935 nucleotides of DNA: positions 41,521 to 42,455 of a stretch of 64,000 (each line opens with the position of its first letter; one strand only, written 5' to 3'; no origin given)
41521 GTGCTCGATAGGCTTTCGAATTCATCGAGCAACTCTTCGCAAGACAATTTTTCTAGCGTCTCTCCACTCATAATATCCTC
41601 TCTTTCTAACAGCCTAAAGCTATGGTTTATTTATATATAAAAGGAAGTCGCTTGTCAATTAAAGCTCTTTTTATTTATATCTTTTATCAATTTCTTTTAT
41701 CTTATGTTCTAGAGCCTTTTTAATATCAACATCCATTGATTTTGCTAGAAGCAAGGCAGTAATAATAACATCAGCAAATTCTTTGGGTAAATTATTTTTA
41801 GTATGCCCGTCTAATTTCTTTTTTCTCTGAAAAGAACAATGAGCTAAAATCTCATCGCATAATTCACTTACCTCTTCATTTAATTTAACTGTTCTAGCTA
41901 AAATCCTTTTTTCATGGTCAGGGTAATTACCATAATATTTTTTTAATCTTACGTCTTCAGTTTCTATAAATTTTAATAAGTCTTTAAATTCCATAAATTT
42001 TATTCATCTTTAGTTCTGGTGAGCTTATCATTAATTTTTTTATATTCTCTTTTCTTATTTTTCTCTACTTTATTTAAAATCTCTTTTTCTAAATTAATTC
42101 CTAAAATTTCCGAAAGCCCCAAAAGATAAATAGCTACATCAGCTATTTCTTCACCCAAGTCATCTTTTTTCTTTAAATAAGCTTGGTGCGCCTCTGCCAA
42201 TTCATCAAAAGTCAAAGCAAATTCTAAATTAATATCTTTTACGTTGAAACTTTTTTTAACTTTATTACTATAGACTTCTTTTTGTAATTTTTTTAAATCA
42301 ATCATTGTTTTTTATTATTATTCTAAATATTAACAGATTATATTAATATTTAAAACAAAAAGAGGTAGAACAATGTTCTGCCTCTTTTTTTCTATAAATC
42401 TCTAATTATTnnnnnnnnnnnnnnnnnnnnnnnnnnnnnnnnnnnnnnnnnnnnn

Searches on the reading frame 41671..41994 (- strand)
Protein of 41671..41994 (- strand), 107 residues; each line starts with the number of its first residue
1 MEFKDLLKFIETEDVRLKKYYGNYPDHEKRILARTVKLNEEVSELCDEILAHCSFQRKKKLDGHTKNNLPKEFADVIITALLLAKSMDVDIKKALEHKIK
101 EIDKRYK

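Call 21: search_protein_families(library=pfam, proteins=[window:41671-41994:-], max_evalue=0.001)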
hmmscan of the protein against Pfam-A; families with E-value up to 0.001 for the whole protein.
window:41671-41994:- (107 aa): 2 families
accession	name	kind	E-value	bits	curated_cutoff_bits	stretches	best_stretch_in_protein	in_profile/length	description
PF03819.22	MazG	-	5.5e-06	27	22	1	37-106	9-70/74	MazG nucleotide pyrophosphohydrolase domain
PF12643.12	MazG-like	-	2.5e-05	24.9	27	1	64-106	29-70/85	MazG-like family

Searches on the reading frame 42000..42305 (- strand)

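Call 21: search_protein_families(library=pfam, proteins=[window:42000-42305:-], max_evalue=0.001)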
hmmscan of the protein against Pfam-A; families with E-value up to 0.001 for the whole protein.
window:42000-42305:- (101 aa): 1 family
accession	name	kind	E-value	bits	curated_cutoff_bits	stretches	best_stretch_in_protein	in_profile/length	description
PF12643.12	MazG-like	-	2.9e-06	27.9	27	1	37-87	20-71/85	MazG-like family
